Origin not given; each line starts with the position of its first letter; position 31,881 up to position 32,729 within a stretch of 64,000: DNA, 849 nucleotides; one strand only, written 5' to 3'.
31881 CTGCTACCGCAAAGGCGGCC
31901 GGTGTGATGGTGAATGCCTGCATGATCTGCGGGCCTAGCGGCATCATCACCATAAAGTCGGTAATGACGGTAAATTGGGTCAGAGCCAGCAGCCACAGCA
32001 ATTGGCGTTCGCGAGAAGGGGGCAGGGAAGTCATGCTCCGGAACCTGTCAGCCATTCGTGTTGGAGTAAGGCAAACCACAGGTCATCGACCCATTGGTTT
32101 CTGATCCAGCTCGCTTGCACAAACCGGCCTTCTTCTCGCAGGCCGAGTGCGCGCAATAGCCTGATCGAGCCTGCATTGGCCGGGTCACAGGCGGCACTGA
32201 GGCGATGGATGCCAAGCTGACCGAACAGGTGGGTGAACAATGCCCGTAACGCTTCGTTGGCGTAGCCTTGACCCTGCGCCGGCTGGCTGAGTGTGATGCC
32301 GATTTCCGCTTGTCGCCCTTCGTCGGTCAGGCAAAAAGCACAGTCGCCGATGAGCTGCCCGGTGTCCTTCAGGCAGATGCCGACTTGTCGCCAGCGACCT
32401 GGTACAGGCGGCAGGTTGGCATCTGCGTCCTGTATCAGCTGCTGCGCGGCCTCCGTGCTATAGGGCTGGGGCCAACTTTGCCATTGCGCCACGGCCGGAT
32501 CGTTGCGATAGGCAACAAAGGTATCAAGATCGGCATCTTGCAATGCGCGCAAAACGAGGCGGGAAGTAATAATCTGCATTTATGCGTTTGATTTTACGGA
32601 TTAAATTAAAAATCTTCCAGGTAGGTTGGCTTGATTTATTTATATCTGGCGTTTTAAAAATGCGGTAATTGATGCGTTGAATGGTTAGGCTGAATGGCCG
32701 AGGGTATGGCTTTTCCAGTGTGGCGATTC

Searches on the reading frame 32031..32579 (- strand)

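Call 22: search_protein_families(library=pfam, proteins=[window:32031-32579:-])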
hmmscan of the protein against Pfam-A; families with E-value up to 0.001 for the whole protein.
window:32031-32579:- (182 aa): 4 families
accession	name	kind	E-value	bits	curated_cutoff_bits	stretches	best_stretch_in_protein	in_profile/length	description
PF13302.13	Acetyltransf_3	-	3.4e-32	112.5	25.4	1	7-148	1-138/138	Acetyltransferase (GNAT) domain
PF00583.31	Acetyltransf_1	-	2.6e-11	44.2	20.7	1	33-146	9-115/116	Acetyltransferase (GNAT) family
PF13523.12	Acetyltransf_8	-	3.2e-05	24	27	1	15-153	3-143/145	Acetyltransferase (GNAT) domain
PF13420.13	Acetyltransf_4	-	4.2e-05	24.1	24.3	1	10-168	1-155/155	Acetyltransferase (GNAT) domain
